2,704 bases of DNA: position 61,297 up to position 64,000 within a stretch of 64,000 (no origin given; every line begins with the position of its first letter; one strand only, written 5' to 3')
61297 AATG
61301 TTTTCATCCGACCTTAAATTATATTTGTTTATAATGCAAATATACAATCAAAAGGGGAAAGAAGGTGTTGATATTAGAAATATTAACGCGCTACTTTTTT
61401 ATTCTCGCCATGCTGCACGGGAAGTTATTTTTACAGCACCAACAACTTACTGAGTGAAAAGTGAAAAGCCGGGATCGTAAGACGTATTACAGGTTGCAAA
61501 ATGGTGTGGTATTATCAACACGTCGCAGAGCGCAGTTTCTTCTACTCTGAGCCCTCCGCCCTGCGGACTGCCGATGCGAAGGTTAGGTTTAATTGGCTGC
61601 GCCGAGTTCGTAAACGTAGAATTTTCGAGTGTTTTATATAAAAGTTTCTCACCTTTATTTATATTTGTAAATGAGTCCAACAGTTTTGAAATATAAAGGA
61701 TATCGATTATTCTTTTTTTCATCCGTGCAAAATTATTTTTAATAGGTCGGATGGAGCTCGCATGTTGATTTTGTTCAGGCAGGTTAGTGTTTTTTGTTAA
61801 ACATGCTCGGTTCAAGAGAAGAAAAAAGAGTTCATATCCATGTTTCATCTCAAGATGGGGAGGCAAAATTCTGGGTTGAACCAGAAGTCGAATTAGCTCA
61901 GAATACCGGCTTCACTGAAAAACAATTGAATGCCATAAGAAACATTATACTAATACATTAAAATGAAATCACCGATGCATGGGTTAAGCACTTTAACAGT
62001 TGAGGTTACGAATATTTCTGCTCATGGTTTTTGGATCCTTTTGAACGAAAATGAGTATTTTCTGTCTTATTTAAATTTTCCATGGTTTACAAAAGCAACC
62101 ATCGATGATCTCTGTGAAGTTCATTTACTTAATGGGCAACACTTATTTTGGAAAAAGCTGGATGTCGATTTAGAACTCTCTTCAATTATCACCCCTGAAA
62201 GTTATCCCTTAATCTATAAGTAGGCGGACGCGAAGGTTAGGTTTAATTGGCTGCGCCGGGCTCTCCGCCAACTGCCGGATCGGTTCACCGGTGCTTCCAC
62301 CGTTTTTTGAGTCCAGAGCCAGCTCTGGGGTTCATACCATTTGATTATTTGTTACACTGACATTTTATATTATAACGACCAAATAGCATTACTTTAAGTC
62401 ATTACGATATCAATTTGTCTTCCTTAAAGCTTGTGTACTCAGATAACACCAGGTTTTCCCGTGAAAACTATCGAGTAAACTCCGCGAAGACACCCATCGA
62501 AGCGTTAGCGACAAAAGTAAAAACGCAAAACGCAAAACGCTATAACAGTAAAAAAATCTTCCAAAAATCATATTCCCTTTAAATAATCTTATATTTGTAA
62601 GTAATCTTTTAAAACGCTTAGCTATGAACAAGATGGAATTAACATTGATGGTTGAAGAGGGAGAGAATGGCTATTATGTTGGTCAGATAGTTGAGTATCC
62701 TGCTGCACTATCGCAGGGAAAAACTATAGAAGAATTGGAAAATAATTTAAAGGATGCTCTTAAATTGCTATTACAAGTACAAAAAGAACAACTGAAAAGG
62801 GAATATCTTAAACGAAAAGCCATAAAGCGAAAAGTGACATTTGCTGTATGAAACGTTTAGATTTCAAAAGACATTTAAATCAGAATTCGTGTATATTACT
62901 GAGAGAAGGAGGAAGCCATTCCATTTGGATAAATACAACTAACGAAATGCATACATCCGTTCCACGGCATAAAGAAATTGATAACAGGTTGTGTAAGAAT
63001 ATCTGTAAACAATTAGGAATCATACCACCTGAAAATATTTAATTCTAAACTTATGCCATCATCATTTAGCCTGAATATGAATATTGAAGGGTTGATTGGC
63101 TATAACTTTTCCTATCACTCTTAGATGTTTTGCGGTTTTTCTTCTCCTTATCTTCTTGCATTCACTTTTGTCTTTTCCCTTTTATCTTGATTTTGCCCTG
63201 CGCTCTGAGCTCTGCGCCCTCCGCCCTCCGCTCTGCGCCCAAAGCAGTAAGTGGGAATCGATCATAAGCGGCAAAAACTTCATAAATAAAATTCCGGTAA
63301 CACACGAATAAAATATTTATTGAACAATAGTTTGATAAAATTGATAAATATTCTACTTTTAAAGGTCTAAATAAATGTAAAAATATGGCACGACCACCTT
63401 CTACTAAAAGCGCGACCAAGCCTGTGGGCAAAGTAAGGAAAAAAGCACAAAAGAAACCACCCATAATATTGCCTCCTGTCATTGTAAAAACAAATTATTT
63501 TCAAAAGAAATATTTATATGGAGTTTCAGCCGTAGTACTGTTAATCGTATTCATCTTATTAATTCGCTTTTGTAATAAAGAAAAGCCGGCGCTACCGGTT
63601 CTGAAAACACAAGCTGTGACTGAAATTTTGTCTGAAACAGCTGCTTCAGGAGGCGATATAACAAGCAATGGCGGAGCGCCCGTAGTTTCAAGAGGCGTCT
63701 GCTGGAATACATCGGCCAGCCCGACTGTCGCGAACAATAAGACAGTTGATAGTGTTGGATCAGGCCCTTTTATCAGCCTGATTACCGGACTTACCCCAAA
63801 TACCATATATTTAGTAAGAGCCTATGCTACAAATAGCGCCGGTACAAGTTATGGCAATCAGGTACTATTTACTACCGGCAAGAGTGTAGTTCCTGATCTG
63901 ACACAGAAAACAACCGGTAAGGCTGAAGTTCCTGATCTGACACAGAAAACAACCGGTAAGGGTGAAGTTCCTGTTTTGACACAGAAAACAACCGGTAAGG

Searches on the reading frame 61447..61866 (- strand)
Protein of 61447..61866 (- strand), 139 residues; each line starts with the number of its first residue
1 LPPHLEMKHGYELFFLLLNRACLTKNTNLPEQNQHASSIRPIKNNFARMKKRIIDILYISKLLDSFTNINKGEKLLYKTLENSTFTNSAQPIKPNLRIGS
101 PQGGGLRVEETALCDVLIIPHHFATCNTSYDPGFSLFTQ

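Call 64: search_protein_families(library=pfam, proteins=[window:61447-61866:-], max_evalue=0.1)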
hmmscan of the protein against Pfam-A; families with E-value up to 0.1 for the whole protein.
window:61447-61866:- (139 aa): 1 family
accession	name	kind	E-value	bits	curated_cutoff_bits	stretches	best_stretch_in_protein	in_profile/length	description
PF18349.7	PAZ_4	-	0.067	13.6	25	0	45-90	13-58/93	PAZ domain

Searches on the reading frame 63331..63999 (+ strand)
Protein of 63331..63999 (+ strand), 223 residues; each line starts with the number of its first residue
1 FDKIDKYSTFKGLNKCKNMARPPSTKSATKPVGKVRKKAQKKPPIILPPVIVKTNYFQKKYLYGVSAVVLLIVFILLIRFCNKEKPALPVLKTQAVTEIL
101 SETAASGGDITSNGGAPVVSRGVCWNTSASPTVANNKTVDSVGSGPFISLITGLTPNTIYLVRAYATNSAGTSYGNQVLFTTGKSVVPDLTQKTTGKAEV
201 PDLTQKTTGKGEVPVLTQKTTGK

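Call 64: search_protein_families(library=pfam, proteins=[window:63331-63999:+], max_evalue=0.1)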
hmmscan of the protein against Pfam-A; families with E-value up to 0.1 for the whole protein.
window:63331-63999:+ (223 aa): 2 families
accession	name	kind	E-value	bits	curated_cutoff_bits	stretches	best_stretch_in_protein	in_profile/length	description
PF25059.1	FN3_DSCAM-DSCAML_C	-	0.014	16.2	39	1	150-182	48-80/89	DSCAM/DSCAML C-terminal Fn3-like domain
PF00041.27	fn3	-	0.049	14.3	25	1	150-174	52-76/84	Fibronectin type III domain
